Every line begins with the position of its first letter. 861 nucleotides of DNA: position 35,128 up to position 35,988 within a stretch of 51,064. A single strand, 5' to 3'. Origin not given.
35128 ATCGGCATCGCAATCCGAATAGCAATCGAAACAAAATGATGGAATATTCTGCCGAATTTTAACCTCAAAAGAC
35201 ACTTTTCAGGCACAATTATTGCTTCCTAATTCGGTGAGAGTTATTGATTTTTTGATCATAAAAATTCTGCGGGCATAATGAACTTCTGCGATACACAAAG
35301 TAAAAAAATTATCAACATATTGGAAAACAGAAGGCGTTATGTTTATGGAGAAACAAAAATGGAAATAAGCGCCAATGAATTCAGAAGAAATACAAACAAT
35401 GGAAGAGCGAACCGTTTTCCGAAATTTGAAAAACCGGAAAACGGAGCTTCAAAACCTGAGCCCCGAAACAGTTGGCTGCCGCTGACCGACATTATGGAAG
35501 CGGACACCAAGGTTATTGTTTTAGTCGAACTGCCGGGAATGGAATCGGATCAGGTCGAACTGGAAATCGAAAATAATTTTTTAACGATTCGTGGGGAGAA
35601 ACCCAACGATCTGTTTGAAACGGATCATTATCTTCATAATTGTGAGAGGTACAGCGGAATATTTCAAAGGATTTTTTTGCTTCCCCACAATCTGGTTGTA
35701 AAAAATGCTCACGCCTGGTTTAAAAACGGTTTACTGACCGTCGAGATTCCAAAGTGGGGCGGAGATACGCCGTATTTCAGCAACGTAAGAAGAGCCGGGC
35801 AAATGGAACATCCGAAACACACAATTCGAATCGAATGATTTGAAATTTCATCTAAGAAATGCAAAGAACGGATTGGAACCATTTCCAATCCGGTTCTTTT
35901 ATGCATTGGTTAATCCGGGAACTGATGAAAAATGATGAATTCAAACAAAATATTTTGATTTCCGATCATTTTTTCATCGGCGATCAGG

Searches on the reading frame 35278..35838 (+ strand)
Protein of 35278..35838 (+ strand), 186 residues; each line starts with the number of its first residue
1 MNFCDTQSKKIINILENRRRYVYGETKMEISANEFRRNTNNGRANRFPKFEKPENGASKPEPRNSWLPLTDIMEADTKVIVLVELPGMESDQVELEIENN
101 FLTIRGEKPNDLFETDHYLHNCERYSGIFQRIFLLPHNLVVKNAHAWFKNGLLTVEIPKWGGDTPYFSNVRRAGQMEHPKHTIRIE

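Call 10: search_protein_families(library=pfam, proteins=[window:35278-35838:+])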
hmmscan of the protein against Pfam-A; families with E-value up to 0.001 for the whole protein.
window:35278-35838:+ (186 aa): 2 families
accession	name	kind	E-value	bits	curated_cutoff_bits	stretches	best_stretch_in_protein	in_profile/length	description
PF00011.27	HSP20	-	1.3e-13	51.3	20.8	1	71-160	1-88/102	Hsp20/alpha crystallin family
PF17886.7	ArsA_HSP20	-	7.3e-05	22.7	22.5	1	76-156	1-62/63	HSP20-like domain found in ArsA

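Call 36: find_homologous_proteins(query=window:35359-35838:+, max_evalue=1e-10)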
Query window:35359-35838:+ (159 aa): 32 proteins with E <= 1e-10 among 100 candidates.
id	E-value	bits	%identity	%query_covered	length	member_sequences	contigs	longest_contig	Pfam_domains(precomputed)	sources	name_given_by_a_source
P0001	3.8e-105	367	100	100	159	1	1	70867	PF00011.28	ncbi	-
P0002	9.4e-17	79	40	74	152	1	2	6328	PF00011.28,PF17886.8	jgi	jgi:HSP20 family protein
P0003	3.3e-16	78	42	68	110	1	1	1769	PF00011.28,PF17886.8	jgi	jgi:HSP20 family protein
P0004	5.9e-16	77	43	59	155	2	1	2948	PF27746.1,PF00011.28,PF17886.8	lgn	-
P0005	9.4e-16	76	46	60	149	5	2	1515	PF27746.1,PF00011.28,PF17886.8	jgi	jgi:HSP20 family protein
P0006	1.5e-14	72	44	59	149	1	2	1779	PF00011.28,PF17886.8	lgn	-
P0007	2.4e-14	71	40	67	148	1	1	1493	PF27746.1,PF00011.28,PF17886.8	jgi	jgi:HSP20 family protein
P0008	1.1e-13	69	43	59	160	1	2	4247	PF00011.28,PF17886.8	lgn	-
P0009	1.9e-13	69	42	61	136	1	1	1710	PF00011.28,PF17886.8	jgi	jgi:HSP20 family protein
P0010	2.4e-13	68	38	68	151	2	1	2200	PF27746.1,PF00011.28,PF17886.8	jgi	jgi:HSP20 family protein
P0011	2.4e-13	68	45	59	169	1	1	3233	PF00011.28,PF17886.8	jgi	jgi:HSP20 family protein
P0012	2.7e-13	68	44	59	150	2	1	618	PF00011.28,PF17886.8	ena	-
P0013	4.7e-13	67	46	58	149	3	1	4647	PF00011.28,PF17886.8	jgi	jgi:HSP20 family protein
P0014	1.3e-12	66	38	69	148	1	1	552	PF00011.28,PF17886.8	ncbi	-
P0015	1.8e-12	65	43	58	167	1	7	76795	PF00011.28,PF17886.8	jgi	jgi:HSP20 family protein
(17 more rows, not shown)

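Call 37: find_encoding_contigs(protein=P0001, flank=10000, max_places=3)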
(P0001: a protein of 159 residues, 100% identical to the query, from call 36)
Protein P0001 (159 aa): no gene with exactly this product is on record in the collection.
